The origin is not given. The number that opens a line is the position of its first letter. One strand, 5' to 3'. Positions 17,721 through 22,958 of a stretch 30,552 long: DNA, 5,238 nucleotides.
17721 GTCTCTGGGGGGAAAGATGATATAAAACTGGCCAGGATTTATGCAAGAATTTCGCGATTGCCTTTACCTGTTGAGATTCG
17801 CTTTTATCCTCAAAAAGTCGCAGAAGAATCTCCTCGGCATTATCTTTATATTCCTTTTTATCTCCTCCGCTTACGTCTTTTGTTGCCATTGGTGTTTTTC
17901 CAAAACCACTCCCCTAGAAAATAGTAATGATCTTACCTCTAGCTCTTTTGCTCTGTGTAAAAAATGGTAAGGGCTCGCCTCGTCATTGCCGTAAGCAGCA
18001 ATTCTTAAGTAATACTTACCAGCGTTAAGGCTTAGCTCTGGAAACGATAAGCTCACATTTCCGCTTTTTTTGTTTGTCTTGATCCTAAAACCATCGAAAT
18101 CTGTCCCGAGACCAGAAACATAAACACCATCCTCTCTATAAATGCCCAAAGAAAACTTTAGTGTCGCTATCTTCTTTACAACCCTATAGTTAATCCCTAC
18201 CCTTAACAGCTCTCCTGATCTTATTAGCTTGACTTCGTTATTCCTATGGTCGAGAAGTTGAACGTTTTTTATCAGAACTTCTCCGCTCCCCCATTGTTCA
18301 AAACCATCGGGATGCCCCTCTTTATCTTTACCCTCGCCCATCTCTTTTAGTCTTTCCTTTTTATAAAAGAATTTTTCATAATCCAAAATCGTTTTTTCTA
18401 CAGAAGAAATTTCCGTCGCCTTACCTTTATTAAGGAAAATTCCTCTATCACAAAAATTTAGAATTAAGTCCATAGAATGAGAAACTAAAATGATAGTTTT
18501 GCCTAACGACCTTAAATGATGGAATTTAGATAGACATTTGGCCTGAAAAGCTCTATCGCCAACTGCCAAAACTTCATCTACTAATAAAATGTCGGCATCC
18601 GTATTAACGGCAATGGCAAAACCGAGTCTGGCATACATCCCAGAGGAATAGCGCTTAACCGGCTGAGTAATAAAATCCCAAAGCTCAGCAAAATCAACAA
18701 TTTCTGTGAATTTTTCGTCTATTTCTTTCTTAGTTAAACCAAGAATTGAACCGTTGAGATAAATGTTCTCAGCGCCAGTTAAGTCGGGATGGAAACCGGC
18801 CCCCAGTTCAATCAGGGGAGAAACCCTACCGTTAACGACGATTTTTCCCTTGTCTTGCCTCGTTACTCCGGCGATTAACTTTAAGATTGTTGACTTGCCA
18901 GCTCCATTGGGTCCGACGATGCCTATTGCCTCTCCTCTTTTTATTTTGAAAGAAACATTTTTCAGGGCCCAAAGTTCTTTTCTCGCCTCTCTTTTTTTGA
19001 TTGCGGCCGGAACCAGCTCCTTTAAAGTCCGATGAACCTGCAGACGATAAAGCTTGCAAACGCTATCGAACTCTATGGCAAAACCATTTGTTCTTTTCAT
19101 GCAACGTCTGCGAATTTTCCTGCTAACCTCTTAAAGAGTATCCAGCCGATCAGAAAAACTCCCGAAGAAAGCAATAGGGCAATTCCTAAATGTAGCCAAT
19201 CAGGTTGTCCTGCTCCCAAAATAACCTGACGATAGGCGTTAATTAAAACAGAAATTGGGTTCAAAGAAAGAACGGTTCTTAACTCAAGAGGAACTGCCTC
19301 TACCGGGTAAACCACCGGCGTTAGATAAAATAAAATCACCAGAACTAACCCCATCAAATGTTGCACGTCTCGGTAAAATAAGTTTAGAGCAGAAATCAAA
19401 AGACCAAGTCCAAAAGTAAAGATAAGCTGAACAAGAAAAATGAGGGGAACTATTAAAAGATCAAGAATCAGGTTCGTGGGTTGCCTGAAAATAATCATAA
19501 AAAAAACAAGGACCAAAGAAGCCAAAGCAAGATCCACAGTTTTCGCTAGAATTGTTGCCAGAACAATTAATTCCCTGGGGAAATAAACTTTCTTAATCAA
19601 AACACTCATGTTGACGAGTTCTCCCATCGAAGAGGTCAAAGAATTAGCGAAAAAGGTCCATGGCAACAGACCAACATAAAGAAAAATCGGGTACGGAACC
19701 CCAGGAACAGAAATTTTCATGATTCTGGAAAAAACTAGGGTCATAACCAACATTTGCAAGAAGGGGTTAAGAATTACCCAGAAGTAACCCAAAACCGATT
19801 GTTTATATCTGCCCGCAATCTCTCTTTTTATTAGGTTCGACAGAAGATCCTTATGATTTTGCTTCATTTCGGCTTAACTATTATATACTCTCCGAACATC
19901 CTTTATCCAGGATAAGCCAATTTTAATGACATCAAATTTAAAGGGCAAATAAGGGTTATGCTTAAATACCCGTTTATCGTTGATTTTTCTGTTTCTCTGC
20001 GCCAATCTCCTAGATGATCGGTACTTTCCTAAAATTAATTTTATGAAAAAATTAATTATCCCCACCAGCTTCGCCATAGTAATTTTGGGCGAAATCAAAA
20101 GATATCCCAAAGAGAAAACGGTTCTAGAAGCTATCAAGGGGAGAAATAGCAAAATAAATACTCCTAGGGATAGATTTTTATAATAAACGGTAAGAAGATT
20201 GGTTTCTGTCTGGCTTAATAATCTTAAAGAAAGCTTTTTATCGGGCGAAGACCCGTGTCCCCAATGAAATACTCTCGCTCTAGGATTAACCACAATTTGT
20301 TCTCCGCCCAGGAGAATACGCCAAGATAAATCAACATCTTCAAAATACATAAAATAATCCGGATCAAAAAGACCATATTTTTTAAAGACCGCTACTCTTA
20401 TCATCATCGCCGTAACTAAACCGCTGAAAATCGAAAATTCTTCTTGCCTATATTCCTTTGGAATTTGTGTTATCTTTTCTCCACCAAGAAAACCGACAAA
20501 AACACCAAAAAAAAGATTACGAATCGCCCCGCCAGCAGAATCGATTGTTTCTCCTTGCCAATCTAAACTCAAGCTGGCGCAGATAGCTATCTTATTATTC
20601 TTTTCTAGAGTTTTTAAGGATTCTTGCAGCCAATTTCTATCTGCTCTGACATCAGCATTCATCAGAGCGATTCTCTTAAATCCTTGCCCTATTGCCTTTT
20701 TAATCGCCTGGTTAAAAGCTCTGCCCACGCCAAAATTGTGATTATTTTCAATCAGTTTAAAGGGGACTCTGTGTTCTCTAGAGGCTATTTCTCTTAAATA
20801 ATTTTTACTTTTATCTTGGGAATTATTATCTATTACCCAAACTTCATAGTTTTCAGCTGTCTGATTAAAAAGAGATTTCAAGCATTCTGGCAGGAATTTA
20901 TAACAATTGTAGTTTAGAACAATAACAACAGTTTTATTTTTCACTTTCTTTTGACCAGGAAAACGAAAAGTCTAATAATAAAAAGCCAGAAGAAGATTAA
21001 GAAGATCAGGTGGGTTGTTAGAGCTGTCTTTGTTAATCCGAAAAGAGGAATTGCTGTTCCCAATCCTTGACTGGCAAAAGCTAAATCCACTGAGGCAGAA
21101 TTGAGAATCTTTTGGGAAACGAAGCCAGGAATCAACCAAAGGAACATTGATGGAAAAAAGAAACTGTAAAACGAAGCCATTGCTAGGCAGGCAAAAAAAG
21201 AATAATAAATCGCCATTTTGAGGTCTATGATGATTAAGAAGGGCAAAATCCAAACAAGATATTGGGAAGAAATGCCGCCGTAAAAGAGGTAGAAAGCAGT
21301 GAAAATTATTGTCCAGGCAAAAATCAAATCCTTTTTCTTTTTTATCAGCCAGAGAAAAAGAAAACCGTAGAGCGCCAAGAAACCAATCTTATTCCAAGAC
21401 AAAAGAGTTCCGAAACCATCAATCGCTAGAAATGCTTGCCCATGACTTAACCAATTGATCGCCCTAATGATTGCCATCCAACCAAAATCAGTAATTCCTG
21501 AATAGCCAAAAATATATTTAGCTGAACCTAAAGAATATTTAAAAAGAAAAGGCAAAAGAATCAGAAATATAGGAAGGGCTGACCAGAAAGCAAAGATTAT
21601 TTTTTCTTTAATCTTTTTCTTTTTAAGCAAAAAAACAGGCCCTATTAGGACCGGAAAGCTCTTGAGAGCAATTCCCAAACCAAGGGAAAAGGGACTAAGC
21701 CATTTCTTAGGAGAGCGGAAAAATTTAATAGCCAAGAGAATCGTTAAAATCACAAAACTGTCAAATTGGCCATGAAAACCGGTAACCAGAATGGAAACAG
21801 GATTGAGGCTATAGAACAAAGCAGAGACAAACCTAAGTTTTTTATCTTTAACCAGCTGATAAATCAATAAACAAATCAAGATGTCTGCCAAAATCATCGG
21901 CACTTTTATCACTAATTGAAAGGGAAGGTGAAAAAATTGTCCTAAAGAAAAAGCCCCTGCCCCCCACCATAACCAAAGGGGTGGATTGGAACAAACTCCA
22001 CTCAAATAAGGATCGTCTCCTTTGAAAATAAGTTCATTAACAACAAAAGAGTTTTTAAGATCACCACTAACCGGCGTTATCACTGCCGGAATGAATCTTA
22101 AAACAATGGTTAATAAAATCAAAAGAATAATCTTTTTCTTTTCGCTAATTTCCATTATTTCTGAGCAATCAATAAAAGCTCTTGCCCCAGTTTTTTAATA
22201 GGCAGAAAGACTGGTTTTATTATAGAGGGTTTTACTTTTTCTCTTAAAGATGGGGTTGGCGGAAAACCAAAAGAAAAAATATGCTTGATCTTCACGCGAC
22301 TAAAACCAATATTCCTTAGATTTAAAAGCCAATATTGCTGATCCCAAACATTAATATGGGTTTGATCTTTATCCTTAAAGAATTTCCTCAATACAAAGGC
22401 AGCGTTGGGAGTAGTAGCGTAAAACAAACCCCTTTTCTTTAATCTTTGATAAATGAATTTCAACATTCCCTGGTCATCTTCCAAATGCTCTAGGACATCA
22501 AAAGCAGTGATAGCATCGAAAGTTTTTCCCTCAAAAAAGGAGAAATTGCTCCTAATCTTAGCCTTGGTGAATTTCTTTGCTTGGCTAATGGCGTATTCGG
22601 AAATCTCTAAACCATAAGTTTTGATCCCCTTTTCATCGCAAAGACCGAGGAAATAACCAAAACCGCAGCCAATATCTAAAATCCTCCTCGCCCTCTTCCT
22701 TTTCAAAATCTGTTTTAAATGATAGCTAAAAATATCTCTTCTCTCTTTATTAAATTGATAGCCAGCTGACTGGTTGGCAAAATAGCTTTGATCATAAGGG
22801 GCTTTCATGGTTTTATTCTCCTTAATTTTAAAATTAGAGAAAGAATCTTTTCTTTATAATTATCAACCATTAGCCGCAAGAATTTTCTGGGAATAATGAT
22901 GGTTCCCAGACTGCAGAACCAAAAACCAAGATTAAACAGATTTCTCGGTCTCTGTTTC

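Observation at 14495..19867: Candidate glycan chain-terminator/molecular-ruler system: MTase + kinase-coiled coil-GT2 + Wzm/Wzt-CBM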

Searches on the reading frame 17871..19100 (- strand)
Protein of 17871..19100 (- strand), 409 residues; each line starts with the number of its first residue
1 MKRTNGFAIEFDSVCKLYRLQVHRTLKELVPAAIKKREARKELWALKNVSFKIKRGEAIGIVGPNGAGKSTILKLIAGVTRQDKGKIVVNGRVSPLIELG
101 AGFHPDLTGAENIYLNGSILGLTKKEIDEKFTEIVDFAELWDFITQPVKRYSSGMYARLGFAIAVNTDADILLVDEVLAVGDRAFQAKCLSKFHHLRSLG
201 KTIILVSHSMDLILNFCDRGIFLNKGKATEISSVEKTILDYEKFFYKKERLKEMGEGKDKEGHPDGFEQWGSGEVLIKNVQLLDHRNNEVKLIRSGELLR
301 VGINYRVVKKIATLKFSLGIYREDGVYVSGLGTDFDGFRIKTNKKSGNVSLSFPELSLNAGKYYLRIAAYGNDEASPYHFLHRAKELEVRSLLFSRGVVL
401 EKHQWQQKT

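Call 3: search_protein_families(library=pfam, proteins=[window:17871-19100:-], max_evalue=0.01)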
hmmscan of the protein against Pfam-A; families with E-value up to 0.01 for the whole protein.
window:17871-19100:- (409 aa): 6 families
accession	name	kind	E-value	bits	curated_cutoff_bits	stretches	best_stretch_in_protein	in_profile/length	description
PF00005.33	ABC_tran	-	1.1e-22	81.6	25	1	46-177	1-135/137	ABC transporter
PF14524.12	Wzt_C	-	1.1e-21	77.8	30.4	1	269-390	4-130/143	Wzt C-terminal domain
PF13304.12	AAA_21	-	0.00088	19.9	27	1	60-85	3-34/304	AAA domain, putative AbiEii toxin, Type IV TA system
PF13476.12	AAA_23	-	0.0012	20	27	1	59-80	22-43/201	AAA domain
PF13514.12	AAA_27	-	0.0018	18.3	22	0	60-76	30-46/206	AAA domain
PF13555.12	AAA_29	-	0.0023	18.1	27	1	49-73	15-39/61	P-loop containing region of AAA domain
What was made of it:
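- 17871..19100 (-): wzt, the ABC ATPase with a C-terminal carbohydrate-binding module (409 aa). Pfam ABC_tran, E 1.1e-22 (call 3).
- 17931..18296 (-): Wzt_C binding module (Wzt aa 269-390), predicted reader of the chain-end cap. Pfam PF14524 Wzt_C, E 1.1e-21, 77.8 bits against a cut-off of 30.4 (call 3).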

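Call 48: search_solved_structures(query=window:17871-19100:-, max_evalue=0.001, show_alignments=0)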
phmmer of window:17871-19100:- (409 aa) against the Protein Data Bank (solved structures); distinct sequences matched with E-value up to 0.001: 504 (the best 60 are shown).
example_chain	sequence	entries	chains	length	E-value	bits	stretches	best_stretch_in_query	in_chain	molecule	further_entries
8dku_A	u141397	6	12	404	6.6e-69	236.1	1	29-390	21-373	ABC transporter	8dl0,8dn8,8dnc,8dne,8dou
7k2t_A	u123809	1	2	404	1.6e-68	234.9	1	29-390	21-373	ABC transporter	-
6amx_A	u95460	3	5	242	1.4e-65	225.1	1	30-243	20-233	ABC transporter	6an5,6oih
6m96_A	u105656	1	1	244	3.5e-65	223.8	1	29-243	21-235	ABC transporter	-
6jbh_A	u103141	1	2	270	2.1e-56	195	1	9-252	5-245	TarH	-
7dd0_A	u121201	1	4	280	1.9e-54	188.5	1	42-251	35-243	Teichoic acids export ATP-binding protein TagH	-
9cfl_B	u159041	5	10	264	1.3e-50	175.9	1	9-256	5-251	Teichoic acids export ATP-binding protein TagH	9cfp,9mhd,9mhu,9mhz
9qhw_C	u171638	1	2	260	1.2e-41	146.3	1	34-242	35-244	ABC transporter ATP-binding protein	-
9qfx_C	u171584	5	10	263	1.3e-41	146.3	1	34-242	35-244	ABC transporter ATP-binding protein | Probable o-antigen/lipopolysaccharide transport ATP-binding protein ABC transporter RfbE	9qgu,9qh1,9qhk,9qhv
9qhx_C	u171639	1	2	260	3.2e-41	145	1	34-242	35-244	ABC transporter ATP-binding protein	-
9qhj_C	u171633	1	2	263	3.3e-41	144.9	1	34-242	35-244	Probable o-antigen/lipopolysaccharide transport ATP-binding protein ABC transporter RfbE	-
8tsi_A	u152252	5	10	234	4e-35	124.9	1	44-247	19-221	ABC transporter ATP-binding protein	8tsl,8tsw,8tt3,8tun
8tsh_A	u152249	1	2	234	1.1e-34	123.5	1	44-247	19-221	ABC transporter ATP-binding protein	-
1yqt_A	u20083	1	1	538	6.7e-22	81.3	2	51-219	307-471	RNase l inhibitor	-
5yv5_A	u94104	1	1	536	7.3e-22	81.2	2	51-219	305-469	ATPase RIL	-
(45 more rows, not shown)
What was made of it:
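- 17871..19100 (-): Best solved relative is the 404-residue ABC-transporter chain of PDB 8dku/7k2t, which I recognise as full-length Aquifex aeolicus Wzt: E 6.6e-69, aligned over aa 29-390 (call 48).
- On Wzm-Wzt glycan exporter with cap-reading module: Homology to the 404-residue ABC-transporter chain of PDB 8dku/7k2t (call 48).
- Closest known: Aquifex aeolicus Wzm-Wzt with carbohydrate-binding domain. Same: Closest solved Wzt, aligned over the nucleotide-binding domain and the C-terminal module (E 6.6e-69, aa 29-390; call 48).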

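Call 67: search_protein_families(library=ncbifam, proteins=[window:17871-19100:-], max_evalue=0.001)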
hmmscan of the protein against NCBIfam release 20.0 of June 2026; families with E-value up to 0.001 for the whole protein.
window:17871-19100:- (409 aa): 182 families (the best 25 are shown)
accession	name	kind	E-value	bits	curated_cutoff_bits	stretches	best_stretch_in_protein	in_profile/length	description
NF010065.0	PRK13545.1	equivalog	1.8e-68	231.5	538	1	7-251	3-244/549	teichoic acids export protein ATP-binding subunit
NF010066.0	PRK13546.1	equivalog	3e-59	200.5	320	1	9-248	5-243/264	teichoic acids export ABC transporter ATP-binding subunit TagH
NF050108.1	galactan_ABC_ATP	equivalog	9e-49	165.9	400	1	41-242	40-241/244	galactan export ABC transporter ATP-binding subunit Wzt/RfbE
TIGR01188.1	drrA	subfamily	5e-33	114.7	312.45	1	42-236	5-210/302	daunorubicin resistance ABC transporter, ATP-binding protein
NF010059.0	PRK13536.1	equivalog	2e-26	92.6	549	1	45-228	58-252/342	nodulation factor ABC transporter ATP-binding protein NodI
TIGR04521.1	ECF_ATPase_2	equivalog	2.7e-26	92.3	330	2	111-241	104-236/279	energy-coupling factor transporter ATPase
TIGR01288.1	nodI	equivalog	3.2e-26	92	424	1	46-227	20-212/303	nodulation factor ABC transporter ATP-binding protein NodI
NF010060.0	PRK13537.1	equivalog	1.6e-25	89.7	521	1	44-228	29-224/314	nodulation factor ABC transporter ATP-binding protein NodI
TIGR03740.1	galliderm_ABC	subfamily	1.4e-24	87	309.75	1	42-245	12-218/223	lantibiotic protection ABC transporter ATP-binding subunit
TIGR02673.1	FtsE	equivalog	5.2e-24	85.1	264.85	2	41-92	13-64/214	cell division ATP-binding protein FtsE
TIGR04520.1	ECF_ATPase_1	equivalog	1.2e-23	83.9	315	2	41-92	13-64/269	energy-coupling factor transporter ATPase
TIGR01166.1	cbiO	subfamily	2.6e-23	82.5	211.8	2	45-92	7-54/190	cobalt ABC transporter, ATP-binding protein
TIGR01186.1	proV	subfamily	4.5e-23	81.9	326.6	1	45-252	8-236/363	betaine/proline/choline family ABC transporter ATP-binding protein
TIGR03265.1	PhnT2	equivalog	6.6e-23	81.5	457.7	1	42-233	16-218/353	putative 2-aminoethylphosphonate ABC transporter ATP-binding protein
NF040840.2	tungstate_WtpC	equivalog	9.2e-23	81.1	440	1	44-236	14-217/347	tungstate ABC transporter ATP-binding protein WtpC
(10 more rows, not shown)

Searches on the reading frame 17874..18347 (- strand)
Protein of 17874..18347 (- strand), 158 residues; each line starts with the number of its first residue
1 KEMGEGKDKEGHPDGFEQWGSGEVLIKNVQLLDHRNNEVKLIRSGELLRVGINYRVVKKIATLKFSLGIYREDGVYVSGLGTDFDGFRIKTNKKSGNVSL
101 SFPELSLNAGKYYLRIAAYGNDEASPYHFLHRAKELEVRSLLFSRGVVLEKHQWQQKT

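Call 66: search_solved_structures(query=window:17874-18347:-, max_evalue=10, show_alignments=3)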
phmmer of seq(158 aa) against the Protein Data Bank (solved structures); distinct sequences matched with E-value up to 10: 2.
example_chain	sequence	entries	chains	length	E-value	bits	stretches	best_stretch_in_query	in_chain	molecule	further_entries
5axk_A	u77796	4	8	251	0.1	16.1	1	109-156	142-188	tRNA(His)-5'-guanylyltransferase (Thg1) like protein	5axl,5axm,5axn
5ce6_A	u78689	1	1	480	0.59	13.6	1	85-127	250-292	FACT-Spt16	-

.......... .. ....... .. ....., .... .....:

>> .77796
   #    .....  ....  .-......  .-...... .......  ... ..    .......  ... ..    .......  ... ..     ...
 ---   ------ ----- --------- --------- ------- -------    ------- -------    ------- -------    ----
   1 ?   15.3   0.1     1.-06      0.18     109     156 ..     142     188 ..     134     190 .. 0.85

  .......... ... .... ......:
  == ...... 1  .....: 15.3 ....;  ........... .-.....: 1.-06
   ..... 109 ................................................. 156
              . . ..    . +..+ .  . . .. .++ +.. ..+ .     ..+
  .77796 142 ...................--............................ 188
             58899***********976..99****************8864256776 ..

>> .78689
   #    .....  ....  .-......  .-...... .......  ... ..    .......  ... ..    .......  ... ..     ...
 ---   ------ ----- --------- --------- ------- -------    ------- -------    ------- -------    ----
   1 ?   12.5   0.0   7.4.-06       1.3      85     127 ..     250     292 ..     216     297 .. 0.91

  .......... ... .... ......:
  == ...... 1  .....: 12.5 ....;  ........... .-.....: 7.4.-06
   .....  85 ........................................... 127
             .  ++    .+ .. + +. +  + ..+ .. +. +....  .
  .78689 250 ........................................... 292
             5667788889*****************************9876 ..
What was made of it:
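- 17931..18296 (-): On its own it has no significant pairwise match to any solved chain (call 66).
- On Wzm-Wzt glycan exporter with cap-reading module: The module alone has no informative solved relative (call 66).
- Closest known: Aquifex aeolicus Wzm-Wzt with carbohydrate-binding domain. Different: The binding module is too divergent for a pairwise match on its own (call 66), so ligand specificity cannot be transferred.
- Tried and rejected: The Wzt_C module alone against PDB gave nothing (call 66).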

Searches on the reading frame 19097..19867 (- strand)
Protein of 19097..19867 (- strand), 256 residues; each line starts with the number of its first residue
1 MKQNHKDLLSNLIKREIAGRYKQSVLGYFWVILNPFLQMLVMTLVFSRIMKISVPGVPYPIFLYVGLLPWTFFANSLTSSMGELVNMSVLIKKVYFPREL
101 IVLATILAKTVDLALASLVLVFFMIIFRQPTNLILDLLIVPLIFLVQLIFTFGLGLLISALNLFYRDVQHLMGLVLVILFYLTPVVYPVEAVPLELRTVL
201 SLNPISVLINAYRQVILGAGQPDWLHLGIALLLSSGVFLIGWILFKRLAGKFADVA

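Call 3: search_protein_families(library=pfam, proteins=[window:19097-19867:-], max_evalue=0.01)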
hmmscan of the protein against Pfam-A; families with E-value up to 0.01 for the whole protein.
window:19097-19867:- (256 aa): 2 families
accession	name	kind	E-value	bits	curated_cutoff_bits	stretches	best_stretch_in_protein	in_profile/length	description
PF01061.29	ABC2_membrane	-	2.8e-19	70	26.9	1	11-216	5-210/211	ABC-2 type transporter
PF12698.13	ABC2_membrane_3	-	0.0027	17.3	31.6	1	64-242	164-346/347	ABC-2 family transporter protein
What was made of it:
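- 19097..19867 (-): wzm, the ABC-2 permease of the glycan exporter (256 aa). Pfam ABC2_membrane, E 2.8e-19 (call 3).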

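Call 67: search_protein_families(library=ncbifam, proteins=[window:19097-19867:-], max_evalue=0.001)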
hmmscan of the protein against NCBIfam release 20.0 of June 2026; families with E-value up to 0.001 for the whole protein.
window:19097-19867:- (256 aa): 6 families
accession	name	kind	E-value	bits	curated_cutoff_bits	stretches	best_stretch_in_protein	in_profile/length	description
NF050109.1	galactan_ABC_perm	equivalog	2.7e-19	69.7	380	1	5-243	20-255/272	galactan export ABC transporter permease subunit Wzm/RfbD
NF050053.1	CapPschTportKpsM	equivalog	7e-19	68.8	300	1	7-213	3-214/257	capsule polysaccharide transporter KpsM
TIGR01247.1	drrB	subfamily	2e-05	24.4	223.05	1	22-221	10-210/236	daunorubicin resistance ABC transporter membrane protein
TIGR01291.1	nodJ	subfamily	7.1e-05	22.5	206.65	1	137-247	139-250/253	ABC-2 type transporter, NodJ family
NF011723.0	PRK15176.1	equivalog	9e-05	22.3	297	1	8-244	20-255/264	Vi polysaccharide ABC transporter inner membrane protein VexB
NF011648.0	PRK15066.1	subfamily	0.00022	20.8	225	1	39-247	36-251/257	ABC transporter permease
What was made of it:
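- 19097..19867 (-): NCBIfam Wzm/KpsM-type hits below cut-off (call 67).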

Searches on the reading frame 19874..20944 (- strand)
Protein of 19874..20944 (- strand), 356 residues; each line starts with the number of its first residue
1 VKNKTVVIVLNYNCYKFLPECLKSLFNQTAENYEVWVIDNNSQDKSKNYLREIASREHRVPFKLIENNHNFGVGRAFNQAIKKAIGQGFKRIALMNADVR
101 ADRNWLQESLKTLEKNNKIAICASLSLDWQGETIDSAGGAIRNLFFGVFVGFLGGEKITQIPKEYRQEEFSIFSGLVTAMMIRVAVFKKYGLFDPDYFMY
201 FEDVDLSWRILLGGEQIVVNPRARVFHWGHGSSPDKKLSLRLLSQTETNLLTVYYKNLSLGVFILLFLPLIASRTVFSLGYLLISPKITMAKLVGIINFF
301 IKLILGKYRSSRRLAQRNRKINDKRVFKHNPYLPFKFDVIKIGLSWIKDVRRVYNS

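Call 3: search_protein_families(library=pfam, proteins=[window:19874-20944:-], max_evalue=0.01)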
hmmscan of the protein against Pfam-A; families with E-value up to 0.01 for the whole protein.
window:19874-20944:- (356 aa): 3 families
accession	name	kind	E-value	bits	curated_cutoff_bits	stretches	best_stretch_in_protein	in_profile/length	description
PF00535.33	Glycos_transf_2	-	8.2e-28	97.9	23.3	1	7-125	2-115/168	Glycosyl transferase family 2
PF13641.12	Glyco_tranf_2_3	-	4.5e-10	40.4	27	1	5-235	3-218/230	Glycosyltransferase like family 2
PF10111.15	Glyco_tranf_2_2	-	0.002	18.1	27.3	1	6-111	2-104/276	Glycosyltransferase like family 2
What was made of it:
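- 19874..20944 (-): Upstream GT2 (356 aa, about 3 hydrophobic segments), probably part of the same pathway. Pfam PF00535, E 8.2e-28 (call 3).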

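Call 67: search_protein_families(library=ncbifam, proteins=[window:19874-20944:-], max_evalue=0.001)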
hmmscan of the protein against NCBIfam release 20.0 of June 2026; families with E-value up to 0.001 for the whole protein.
window:19874-20944:- (356 aa): 16 families
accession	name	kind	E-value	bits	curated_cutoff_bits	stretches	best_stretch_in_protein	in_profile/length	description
TIGR01556.1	rhamnosyltran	subfamily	9.8e-15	54.5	200.55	1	19-227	11-200/281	rhamnosyltransferase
TIGR03937.1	PgaC_IcaA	equivalog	1.9e-12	46.8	422.3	1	5-226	47-249/407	poly-beta-1,6-N-acetyl-D-glucosamine synthase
NF041875.1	EPS_EpsD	equivalog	3.7e-11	43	370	1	7-118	3-109/325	exopolysaccharide biosynthesis glycosyltransferase EpsD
NF047683.1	TeichurnBiosyTuaG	equivalog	9.2e-11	41.9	400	1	4-118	7-116/252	teichuronic acid biosynthesis protein TuaG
NF007482.0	PRK10073.1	equivalog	9.2e-11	41.3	423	1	3-119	6-115/334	glycosyltransferase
NF038302.1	EPS_HpsE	equivalog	9.3e-11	41.2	300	1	7-124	5-122/307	hormogonium polysaccharide biosynthesis glycosyltransferase HpsE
TIGR04283.1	glyco_like_mftF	equivalog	3.9e-10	39.7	182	1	7-213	3-172/221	TIGR04283 family arsenosugar biosynthesis glycosyltransferase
NF041394.1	GtaseAglG_Halo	equivalog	4.9e-10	39.2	440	1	1-132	1-126/304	glucosyl-dolichyl phosphate glucuronosyltransferase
TIGR03965.1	mycofact_glyco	equivalog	1e-09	37.8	280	1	5-116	77-182/467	mycofactocin biosynthesis glycosyltransferase MftF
NF053739.1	GlytfEpsEBac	equivalog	1.9e-09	36.9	450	1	4-121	2-115/265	glycosyltransferase EpsE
NF038299.1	EPS_HpsN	equivalog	1.5e-08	34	425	1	6-246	4-239/317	hormogonium polysaccharide biosynthesis glycosyltransferase HpsN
TIGR03111.1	glyc2_xrt_Gpos1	hypoth_equivalog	1.9e-07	30.2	363.95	1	6-123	52-166/439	TIGR03111 family XrtG-associated glycosyltransferase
NF050050.1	ProtGlycPglI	equivalog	7.8e-07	28.7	500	1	4-87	3-85/306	GalNAc(5)-diNAcBac-PP-undecaprenol beta-1,3-glucosyltransferase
NF047588.1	GlcsyltransPgfSStrep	equivalog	4.6e-05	22.8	500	1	21-113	23-110/308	glycosyltransferase PgfS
NF050113.1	gal_furan_GlfT1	equivalog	5.1e-05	22.7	330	1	7-120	3-111/290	galactofuranosyltransferase GlfT1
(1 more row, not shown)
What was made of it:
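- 19874..20944 (-): NCBIfam rhamnosyltransferase subfamily, E 9.8e-15, below cut-off (call 67).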

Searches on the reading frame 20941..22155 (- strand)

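Call 3: search_protein_families(library=pfam, proteins=[window:20941-22155:-], max_evalue=0.01)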
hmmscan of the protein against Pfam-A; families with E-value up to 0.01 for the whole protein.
window:20941-22155:- (404 aa): 1 family
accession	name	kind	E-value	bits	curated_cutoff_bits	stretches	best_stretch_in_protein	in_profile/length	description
PF09594.16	GT87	-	5.2e-08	33.4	25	1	77-274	17-216/237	Glycosyltransferase family 87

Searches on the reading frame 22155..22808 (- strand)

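Call 3: search_protein_families(library=pfam, proteins=[window:22155-22808:-], max_evalue=0.01)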
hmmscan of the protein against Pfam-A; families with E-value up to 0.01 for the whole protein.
window:22155-22808:- (217 aa): 11 families
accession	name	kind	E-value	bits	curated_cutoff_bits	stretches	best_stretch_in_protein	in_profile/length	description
PF13489.12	Methyltransf_23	-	2.2e-21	76.7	27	1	24-170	7-160/164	Methyltransferase domain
PF08241.18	Methyltransf_11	-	1.6e-14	54.7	21.2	1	44-130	1-94/95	Methyltransferase domain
PF08242.18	Methyltransf_12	-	6.3e-14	52.9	30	1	44-129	1-98/98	Methyltransferase domain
PF13847.12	Methyltransf_31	-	2.2e-11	44.1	27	1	39-160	3-137/145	Methyltransferase domain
PF13649.12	Methyltransf_25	-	7.3e-10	39.8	27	1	43-127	1-97/97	Methyltransferase domain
PF03291.22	mRNA_G-N7_MeTrfase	-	1.2e-07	31.6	26.6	1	31-95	53-120/315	mRNA (guanine-N(7))-methyltransferase domain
PF07021.18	MetW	-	1.2e-05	25.5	21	1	39-108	13-87/193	Methionine biosynthesis protein MetW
PF05175.20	MTS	-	1.2e-05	25.4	23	1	19-102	11-98/170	Methyltransferase small domain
PF02353.26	CMAS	-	6.7e-05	22.8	27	1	34-133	57-166/273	Mycolic acid cyclopropane synthetase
PF05724.17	TPMT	-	9.4e-05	22.6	26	1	22-122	21-123/218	Thiopurine S-methyltransferase (TPMT)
PF13679.12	Methyltransf_32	-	0.0004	20.8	27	1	29-101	15-94/143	Methyltransferase domain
